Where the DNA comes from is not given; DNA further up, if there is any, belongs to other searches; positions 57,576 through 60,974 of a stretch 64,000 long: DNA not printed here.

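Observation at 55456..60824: Tandem paralogous Wzy_C proteins, one fused to a PMT/ArnT-type GT-C domain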

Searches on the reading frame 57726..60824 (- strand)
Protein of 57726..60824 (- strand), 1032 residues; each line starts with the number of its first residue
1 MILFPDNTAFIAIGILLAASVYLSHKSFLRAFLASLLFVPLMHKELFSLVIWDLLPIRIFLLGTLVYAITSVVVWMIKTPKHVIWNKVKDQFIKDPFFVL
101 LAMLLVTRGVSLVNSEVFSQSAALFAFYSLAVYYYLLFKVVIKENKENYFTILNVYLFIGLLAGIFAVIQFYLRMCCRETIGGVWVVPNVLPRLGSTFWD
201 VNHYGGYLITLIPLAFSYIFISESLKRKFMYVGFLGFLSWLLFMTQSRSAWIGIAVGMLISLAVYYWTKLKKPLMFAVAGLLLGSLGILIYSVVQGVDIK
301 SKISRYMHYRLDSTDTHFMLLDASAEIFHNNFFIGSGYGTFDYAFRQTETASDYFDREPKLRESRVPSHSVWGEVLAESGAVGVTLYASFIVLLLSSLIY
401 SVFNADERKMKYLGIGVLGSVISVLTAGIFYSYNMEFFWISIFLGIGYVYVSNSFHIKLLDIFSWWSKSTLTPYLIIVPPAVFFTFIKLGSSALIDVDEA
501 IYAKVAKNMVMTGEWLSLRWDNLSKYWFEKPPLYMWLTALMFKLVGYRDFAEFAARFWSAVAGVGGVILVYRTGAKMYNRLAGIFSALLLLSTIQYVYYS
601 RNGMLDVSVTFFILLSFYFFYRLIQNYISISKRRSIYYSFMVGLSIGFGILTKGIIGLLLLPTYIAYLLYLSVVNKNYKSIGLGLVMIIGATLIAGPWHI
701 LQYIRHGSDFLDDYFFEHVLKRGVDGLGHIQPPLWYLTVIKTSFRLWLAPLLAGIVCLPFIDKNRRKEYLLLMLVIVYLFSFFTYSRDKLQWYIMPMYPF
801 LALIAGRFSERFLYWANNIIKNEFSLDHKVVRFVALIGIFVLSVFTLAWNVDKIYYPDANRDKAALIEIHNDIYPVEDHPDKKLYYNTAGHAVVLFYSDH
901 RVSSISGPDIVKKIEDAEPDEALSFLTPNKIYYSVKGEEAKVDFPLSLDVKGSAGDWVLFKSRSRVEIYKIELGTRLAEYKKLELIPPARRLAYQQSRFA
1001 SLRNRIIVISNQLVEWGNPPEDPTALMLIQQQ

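Call 3: search_protein_families(library=pfam, proteins=[window:57726-60824:-], max_evalue=0.01)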
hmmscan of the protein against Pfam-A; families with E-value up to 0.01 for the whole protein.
window:57726-60824:- (1032 aa): 3 families
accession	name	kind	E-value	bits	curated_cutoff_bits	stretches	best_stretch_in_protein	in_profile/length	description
PF13231.12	PMT_2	-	1.2e-19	71.6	26.1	1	530-694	2-154/160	Dolichyl-phosphate-mannose-protein mannosyltransferase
PF04932.20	Wzy_C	-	4.6e-16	59.4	31.7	1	236-387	4-148/149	O-Antigen ligase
PF02366.24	PMT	-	4.9e-13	49.6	22.7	1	501-698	34-230/245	Dolichyl-phosphate-mannose-protein mannosyltransferase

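Call 5: find_homologous_proteins(query=window:57726-60824:-, max_evalue=0.00001)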
Query window:57726-60824:- (1032 aa): 71 proteins with E <= 0.00001 among 8000 candidates.
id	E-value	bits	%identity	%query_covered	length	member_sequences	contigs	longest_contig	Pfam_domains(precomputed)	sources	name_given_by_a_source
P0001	0.0e+0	2304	100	100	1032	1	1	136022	PF02366.25,PF13231.13,PF04932.21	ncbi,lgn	-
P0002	0.0e+0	1376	58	99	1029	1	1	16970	PF02366.25,PF13231.13,PF04932.21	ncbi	-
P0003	0.0e+0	1111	50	99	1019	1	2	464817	PF02366.25,PF13231.13,PF04932.21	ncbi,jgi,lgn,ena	jgi:4-amino-4-deoxy-L-arabinose transferase-like glycosyltransferase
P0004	0.0e+0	1107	50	99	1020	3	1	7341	PF02366.25,PF13231.13,PF04932.21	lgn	-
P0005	0.0e+0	1105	50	98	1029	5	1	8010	PF02366.25,PF13231.13,PF04932.21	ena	-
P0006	0.0e+0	1079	49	99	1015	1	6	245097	PF02366.25,PF13231.13,PF04932.21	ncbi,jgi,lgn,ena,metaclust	jgi:4-amino-4-deoxy-L-arabinose transferase-like glycosyltransferase|metaclust:\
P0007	0.0e+0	1074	50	97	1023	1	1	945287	PF02366.25,PF03901.24,PF13231.13,PF04932.21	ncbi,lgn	-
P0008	0.0e+0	1071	49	98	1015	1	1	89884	PF02366.25,PF03901.24,PF13231.13,PF04932.21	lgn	-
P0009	0.0e+0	1071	49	99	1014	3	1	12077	PF02366.25,PF13231.13,PF04932.21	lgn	-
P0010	0.0e+0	1064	48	99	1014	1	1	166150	PF02366.25,PF13231.13,PF04932.21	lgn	-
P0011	0.0e+0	1059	47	99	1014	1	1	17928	PF02366.25,PF13231.13,PF04932.21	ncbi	-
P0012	0.0e+0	1037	46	96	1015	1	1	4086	PF02366.25,PF13231.13,PF04932.21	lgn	-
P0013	0.0e+0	1037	48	97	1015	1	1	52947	PF02366.25,PF13231.13,PF04932.21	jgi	jgi:4-amino-4-deoxy-L-arabinose transferase-like glycosyltransferase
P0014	6.5e-293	993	46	97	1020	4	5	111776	PF02366.25,PF13231.13,PF04932.21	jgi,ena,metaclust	metaclust:\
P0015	7.2e-290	983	47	97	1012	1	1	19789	PF02366.25,PF13231.13,PF04932.21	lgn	-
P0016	7.5e-290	983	47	94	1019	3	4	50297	PF02366.25,PF13231.13,PF04932.21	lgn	-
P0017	3.6e-289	980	47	97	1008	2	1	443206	PF02366.25,PF13231.13,PF04932.21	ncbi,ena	-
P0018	1.2e-286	972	46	98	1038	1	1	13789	PF02366.25,PF13231.13,PF04932.21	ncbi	-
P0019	4.2e-286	970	44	99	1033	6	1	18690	PF02366.25,PF03901.24,PF13231.13,PF04932.21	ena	-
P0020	8.9e-282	956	47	93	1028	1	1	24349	PF02366.25,PF13231.13,PF04932.21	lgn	-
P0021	3.3e-281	954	45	96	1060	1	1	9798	PF02366.25,PF13231.13,PF04932.21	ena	-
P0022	8.4e-281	953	46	97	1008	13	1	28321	PF02366.25,PF13231.13,PF04932.21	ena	-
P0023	2.1e-279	948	45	98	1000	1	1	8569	PF02366.25,PF13231.13,PF04932.21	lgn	-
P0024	1.7e-277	942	45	97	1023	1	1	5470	PF02366.25,PF13231.13,PF04932.21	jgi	-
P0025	4.4e-273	927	45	98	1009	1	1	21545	PF02366.25,PF13231.13,PF04932.21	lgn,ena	-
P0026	2.7e-269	914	42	98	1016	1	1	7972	PF02366.25,PF03901.24,PF13231.13,PF04932.21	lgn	-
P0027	1.2e-256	873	44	94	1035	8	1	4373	PF02366.25,PF13231.13,PF04932.21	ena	-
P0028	1.1e-237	810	41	97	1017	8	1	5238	PF02366.25,PF13231.13,PF04932.21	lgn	-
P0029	9.7e-219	747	40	96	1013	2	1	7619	PF02366.25,PF13231.13,PF04932.21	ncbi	ncbi:MAG: glycosyltransferase family 39 protein, partial [Candidatus Woesearchaeota archaeon]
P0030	2.5e-218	746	39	97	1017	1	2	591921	PF13231.13,PF04932.21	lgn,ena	-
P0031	4.6e-214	732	37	96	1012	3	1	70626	PF02366.25,PF13231.13,PF04932.21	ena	-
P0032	1.5e-212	727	37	98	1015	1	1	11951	PF02366.25,PF13231.13,PF04932.21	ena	-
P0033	1.3e-179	618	39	87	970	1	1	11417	PF02366.25,PF13231.13,PF04932.21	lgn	-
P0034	5.9e-174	599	39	87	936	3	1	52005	PF02366.25,PF13231.13,PF04932.21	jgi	-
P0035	9.6e-174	598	38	87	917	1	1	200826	PF02366.25,PF13231.13,PF04932.21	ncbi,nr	ncbi:MAG: glycosyltransferase family 39 protein, partial [candidate division WWE3 bacterium]|nr:glyc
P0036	4.4e-161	556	41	74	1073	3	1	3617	PF02366.25,PF13231.13,PF04932.21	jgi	-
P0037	2.9e-160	554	37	91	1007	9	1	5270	PF02366.25,PF13231.13,PF04932.21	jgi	-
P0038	3.5e-152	527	35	94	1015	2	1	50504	PF02366.25,PF13231.13,PF04932.21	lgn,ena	-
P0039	4.5e-152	526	34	98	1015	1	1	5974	PF02366.25,PF13231.13,PF04932.21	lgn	-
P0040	1.9e-151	524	34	98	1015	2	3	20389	PF02366.25,PF13231.13,PF04932.21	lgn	-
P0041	1.8e-150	521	33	93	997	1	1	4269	PF02366.25,PF13231.13,PF04932.21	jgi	-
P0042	2.8e-146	507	34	91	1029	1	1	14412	PF02366.25,PF13231.13,PF04932.21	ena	-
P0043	2.5e-145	504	34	92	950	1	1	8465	PF02366.25,PF13231.13,PF04932.21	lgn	-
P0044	5.5e-145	503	33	92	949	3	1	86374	PF02366.25,PF13231.13,PF04932.21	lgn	-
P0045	5.7e-145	503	34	91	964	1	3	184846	PF02366.25,PF13231.13,PF04932.21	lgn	-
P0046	1.0e-139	486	36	89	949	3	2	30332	PF02366.25,PF13231.13,PF04932.21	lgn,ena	-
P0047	6.3e-139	483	34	92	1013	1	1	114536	PF02366.25,PF13231.13,PF04932.21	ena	-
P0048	8.0e-139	483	34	88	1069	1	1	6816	PF02366.25,PF13231.13,PF04932.21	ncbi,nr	ncbi:glycosyltransferase family 39 protein [Patescibacteria group bacterium]|nr:glycosyltransferase 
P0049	2.2e-138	481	34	88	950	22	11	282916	PF02366.25,PF13231.13,PF04932.21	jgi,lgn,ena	-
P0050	6.0e-138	480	34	90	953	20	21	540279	PF02366.25,PF13231.13,PF04932.21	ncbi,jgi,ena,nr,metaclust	ncbi:hypothetical protein A2473_01120 [candidate division WWE3 bacterium RIFOXYC2_FULL_42_13]|nr:MAG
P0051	2.5e-137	478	32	92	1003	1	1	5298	PF02366.25,PF13231.13,PF04932.21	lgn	-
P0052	2.6e-134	468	33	90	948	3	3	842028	PF02366.25,PF13231.13,PF04932.21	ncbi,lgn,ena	-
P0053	7.6e-134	466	33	92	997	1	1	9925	PF02366.25,PF13231.13,PF04932.21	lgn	-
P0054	5.6e-129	450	32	93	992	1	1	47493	PF02366.25,PF13231.13,PF04932.21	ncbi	-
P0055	1.1e-128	449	32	93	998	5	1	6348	PF02366.25,PF13231.13,PF04932.21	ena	-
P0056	3.0e-125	438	31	93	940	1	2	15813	PF13231.13,PF04932.21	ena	-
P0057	1.8e-121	425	32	94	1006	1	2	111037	PF02366.25,PF13231.13,PF04932.21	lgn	-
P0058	2.1e-120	422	35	72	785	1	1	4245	PF02366.25,PF13231.13,PF04932.21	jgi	-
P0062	1.4e-23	101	30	31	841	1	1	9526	PF02366.25,PF13231.13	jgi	jgi:dolichol-phosphate mannosyltransferase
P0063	3.1e-18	83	30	31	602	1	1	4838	PF13231.13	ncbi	-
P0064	7.6e-18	82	29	30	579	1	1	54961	PF13231.13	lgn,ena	-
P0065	4.4e-15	73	27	36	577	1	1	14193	PF02366.25,PF03901.24,PF13231.13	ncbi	-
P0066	7.5e-15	72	28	31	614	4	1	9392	PF02366.25,PF13231.13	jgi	jgi:4-amino-4-deoxy-L-arabinose transferase-like glycosyltransferase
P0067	1.0e-14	72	26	36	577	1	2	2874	PF02366.25,PF03901.24,PF13231.13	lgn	-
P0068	1.7e-14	71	26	36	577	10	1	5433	PF02366.25,PF03901.24,PF13231.13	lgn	-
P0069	5.4e-13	66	27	31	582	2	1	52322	PF02366.25,PF03901.24,PF13231.13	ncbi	ncbi:MAG: glycosyltransferase family 39 protein [Burkholderiaceae bacterium]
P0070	2.5e-9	54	25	33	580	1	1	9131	PF02366.25,PF03901.24,PF13231.13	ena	-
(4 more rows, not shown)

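Call 8: search_solved_structures(query=window:57726-60824:-, max_evalue=0.01, show_alignments=3)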
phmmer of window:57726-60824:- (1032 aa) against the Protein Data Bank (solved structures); distinct sequences matched with E-value up to 0.01: 1.
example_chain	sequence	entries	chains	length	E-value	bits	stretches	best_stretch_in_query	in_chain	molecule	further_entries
5ezm_A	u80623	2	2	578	4.6e-23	84.4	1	466-812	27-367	4-amino-4-deoxy-L-arabinose transferase or related glycosyltransferases of PMT family | 4-amino-4-deoxy-L-arabinose (L-Ara4N) transferase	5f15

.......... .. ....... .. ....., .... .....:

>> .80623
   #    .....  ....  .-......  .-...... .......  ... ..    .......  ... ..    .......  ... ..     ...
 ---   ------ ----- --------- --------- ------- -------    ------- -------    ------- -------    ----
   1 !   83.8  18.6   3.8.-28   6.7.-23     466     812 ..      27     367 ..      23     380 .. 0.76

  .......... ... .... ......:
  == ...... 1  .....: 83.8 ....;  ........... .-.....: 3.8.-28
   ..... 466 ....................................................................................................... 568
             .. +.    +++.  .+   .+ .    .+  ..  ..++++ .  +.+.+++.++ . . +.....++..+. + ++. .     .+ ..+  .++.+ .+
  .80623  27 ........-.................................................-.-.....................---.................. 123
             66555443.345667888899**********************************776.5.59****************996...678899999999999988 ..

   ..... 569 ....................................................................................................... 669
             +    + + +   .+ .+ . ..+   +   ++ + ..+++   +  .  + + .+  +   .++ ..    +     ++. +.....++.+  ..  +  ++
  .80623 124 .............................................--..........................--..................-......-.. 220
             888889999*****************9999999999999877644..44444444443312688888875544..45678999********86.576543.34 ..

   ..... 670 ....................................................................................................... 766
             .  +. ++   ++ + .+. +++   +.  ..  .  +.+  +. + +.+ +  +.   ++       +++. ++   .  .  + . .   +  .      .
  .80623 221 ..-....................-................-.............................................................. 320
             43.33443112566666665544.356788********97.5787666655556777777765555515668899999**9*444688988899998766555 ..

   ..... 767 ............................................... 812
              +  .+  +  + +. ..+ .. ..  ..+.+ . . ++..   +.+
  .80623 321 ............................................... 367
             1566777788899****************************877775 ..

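Call 9: search_protein_families(library=ncbifam, proteins=[window:57726-60824:-], max_evalue=0.01)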
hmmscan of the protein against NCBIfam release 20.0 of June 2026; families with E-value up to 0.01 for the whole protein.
window:57726-60824:- (1032 aa): 2 families
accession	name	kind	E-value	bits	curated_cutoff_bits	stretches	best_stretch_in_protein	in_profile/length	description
NF009784.2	PRK13279.1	equivalog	8.6e-32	110.4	567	1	482-848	15-371/539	lipid IV(A) 4-amino-4-deoxy-L-arabinosyltransferase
TIGR00947.1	2A73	equivalog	1.9e-12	46.9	366.4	1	94-430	65-399/425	IctB family putative bicarbonate transporter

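Call 13: find_related_loci(query=A1, collection=genome_contigs, flank=10000)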
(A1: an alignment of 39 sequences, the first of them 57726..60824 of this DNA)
Query A1 (1032 aa) in genome_contigs; peptide patterns used: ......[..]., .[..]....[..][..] (x = any residue, [..] = any of these).
346 stretches matched a pattern; 317 encode a relative of the query (tblastn E <= 1e-3); the best 80 are kept; 80 distinct loci.
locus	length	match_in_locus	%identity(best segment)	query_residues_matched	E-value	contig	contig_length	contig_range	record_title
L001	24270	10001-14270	50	23-1026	0e+0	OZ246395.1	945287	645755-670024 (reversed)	MAG: uncultured Candidatus Saccharibacteria bacterium isolate SRP292972_co1_112 genome assembly, chromosome: 1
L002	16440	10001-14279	46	20-1023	0e+0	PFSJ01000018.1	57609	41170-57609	MAG: candidate division WWE3 bacterium CG_4_9_14_0_2_um_filter_35_11 CG_4_9_14_0.2_um_filter_scaffold_120_c, whole genom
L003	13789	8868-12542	46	10-1019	0e+0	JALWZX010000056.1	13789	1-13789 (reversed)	MAG: candidate division WWE3 bacterium isolate T2_metabat1_scaf2bin.175 T2_NODE_4887_length_13789_cov_1.393573, whole ge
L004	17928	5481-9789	47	1-1020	0e+0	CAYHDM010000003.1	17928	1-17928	MAG TPA_asm: uncultured Candidatus Saccharibacteria bacterium isolate ERP119705_co12_185 genome assembly, contig: NODE_3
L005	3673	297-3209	44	1-968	0e+0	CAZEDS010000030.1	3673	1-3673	MAG TPA_asm: uncultured Candidatus Saccharibacteria bacterium isolate SRP192515_co2_20 genome assembly, contig: NODE_244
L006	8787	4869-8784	41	32-1030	0e+0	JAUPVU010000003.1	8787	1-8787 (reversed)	MAG: Patescibacteria group bacterium isolate erpe_2018_sw_33hr_WHONDRS-SW48-000096_B_bin.51 scaffold_17971, whole genome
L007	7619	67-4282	40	31-1023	0e+0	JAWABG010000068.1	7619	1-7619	MAG: Candidatus Woesearchaeota archaeon isolate JZ-4_201803_bins_322 JZ-4_201803_bins_322_scaffold_75, whole genome shot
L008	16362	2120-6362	47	20-1023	0e+0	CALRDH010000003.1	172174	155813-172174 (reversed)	MAG: candidate division WWE3 bacterium isolate TH-11nov19-29 genome assembly, contig: TH-11nov19-C48, whole genome shotg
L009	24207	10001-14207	41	32-1030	0e+0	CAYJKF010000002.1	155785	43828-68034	MAG TPA_asm: uncultured Candidatus Saccharibacteria bacterium isolate ERP124720_co1_172 genome assembly, contig: NODE_12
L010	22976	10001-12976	32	13-1013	1e-148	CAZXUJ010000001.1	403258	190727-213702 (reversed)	MAG TPA_asm: uncultured Candidatus Saccharibacteria bacterium isolate SRP192515_co1_190 genome assembly, contig: NODE_6_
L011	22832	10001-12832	33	10-968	2e-148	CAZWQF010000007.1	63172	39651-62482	MAG TPA_asm: uncultured Candidatus Saccharibacteria bacterium isolate SRP286056_co1_672 genome assembly, contig: NODE_42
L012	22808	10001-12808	33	6-959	1e-149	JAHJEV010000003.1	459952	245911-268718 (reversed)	MAG: Patescibacteria group bacterium isolate Modern_marine_glass_biofilm.mb.140 Modern_marine_gla.mb.140_k141_410344, wh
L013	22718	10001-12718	35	41-967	5e-147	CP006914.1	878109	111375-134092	Candidate division WWE3 bacterium RAAC2_WWE3_1 chromosome, complete genome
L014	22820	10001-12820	34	20-968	3e-147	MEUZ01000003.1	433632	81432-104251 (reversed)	MAG: candidate division WWE3 bacterium RIFCSPHIGHO2_01_FULL_40_23 rifcsphigho2_01_scaffold_40, whole genome shotgun sequ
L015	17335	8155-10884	34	41-972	2e-146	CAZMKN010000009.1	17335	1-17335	MAG TPA_asm: uncultured Candidatus Saccharibacteria bacterium isolate SRP191223_co1_110 genome assembly, contig: NODE_32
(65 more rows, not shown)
